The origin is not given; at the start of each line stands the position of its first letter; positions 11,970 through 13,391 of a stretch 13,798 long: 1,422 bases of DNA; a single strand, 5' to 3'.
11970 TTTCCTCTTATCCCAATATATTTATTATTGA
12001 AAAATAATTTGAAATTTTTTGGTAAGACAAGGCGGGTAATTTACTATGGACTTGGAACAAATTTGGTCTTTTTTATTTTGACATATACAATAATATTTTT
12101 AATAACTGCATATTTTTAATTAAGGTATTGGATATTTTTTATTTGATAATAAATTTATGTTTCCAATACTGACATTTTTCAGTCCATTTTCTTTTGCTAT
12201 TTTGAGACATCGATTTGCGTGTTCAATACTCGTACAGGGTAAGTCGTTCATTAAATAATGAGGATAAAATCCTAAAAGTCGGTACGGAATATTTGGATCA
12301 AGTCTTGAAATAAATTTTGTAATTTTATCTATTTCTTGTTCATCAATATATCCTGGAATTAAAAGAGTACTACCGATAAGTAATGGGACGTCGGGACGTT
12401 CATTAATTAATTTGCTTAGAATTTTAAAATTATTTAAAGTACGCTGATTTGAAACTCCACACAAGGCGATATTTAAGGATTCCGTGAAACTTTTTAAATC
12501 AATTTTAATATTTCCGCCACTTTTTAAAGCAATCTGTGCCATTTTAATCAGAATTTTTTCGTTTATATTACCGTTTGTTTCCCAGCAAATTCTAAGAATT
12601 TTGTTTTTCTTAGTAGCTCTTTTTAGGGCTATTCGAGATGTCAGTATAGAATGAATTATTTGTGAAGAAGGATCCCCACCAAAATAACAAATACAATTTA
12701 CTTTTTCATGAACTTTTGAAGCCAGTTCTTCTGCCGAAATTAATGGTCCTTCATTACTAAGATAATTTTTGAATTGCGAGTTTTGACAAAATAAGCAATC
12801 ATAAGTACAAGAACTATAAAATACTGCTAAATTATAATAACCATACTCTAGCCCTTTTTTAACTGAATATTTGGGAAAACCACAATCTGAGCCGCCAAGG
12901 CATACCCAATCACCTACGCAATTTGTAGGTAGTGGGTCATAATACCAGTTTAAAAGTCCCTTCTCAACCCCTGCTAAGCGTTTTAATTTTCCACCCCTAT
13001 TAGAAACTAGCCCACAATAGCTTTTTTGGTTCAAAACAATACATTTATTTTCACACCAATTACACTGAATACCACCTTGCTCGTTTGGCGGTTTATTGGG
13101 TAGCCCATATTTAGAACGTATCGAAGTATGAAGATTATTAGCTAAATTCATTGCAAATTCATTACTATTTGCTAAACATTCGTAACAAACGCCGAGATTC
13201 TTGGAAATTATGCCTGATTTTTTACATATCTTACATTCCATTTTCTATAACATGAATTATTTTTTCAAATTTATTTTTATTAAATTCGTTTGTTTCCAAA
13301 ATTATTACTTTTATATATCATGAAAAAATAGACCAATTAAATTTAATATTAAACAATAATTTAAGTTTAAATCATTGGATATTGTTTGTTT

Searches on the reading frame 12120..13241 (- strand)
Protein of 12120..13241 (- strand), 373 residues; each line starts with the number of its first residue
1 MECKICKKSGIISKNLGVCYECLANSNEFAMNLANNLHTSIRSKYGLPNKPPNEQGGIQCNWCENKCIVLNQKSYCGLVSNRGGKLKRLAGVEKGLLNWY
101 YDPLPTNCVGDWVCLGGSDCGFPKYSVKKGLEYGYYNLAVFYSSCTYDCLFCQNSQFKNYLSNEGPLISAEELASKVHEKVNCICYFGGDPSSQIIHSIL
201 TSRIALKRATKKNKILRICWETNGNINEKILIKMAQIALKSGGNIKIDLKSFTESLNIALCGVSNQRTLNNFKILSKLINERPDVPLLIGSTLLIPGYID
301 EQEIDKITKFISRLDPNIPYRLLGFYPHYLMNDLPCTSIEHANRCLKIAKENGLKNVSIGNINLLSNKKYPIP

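Call 5: search_protein_families(library=pfam, proteins=[window:12120-13241:-], max_evalue=0.01)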
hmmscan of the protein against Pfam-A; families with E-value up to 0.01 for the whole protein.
window:12120-13241:- (373 aa): 2 families
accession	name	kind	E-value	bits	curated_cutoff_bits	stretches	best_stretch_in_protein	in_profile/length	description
PF04055.27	Radical_SAM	-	2.9e-13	50.8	29.5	1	141-302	3-158/166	Radical SAM superfamily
PF13353.11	Fer4_12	-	0.0007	20.3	22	1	138-250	8-116/137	4Fe-4S single cluster domain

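Call 11: search_protein_families(library=ncbifam, proteins=[window:12120-13241:-], max_evalue=0.01)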
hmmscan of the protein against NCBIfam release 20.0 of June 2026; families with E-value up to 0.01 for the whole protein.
window:12120-13241:- (373 aa): 9 families
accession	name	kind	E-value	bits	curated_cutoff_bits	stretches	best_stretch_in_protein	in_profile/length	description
TIGR04337.1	AmmeMemoSam_rS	hypoth_equivalog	5.7e-17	61.6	220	1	143-363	77-287/349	AmmeMemoRadiSam system radical SAM enzyme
NF048010.1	SfplDhtActHpsHDes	equivalog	1.2e-09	37.5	430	1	204-326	150-264/298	(2S)-3-sulfopropanediol dehydratase activating enzyme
TIGR04041.1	activase_YjjW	hypoth_equivalog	7.6e-09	35.4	250.2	1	205-354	128-270/276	YjjW family glycine radical enzyme activase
TIGR02493.1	PFLA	equivalog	1.3e-08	34.6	231.75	1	138-315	18-187/235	pyruvate formate-lyase-activating protein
NF008356.0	PRK11145.1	equivalog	1.3e-08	34.5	375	1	139-315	24-192/246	pyruvate formate lyase 1-activating protein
TIGR02495.1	NrdG2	equivalog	2.9e-07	30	131.15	1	138-312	19-181/193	anaerobic ribonucleoside-triphosphate reductase activating protein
TIGR02491.1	NrdG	equivalog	5.2e-05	23.2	126.1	1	139-269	19-151/154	anaerobic ribonucleoside-triphosphate reductase activating protein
TIGR02826.1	RNR_activ_nrdG3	equivalog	0.00018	21.4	151.7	1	136-228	16-102/148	anaerobic ribonucleoside-triphosphate reductase activating protein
NF007483.0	PRK10076.1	equivalog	0.009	15.2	326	0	216-295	147-223/292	[formate-C-acetyltransferase]-activating enzyme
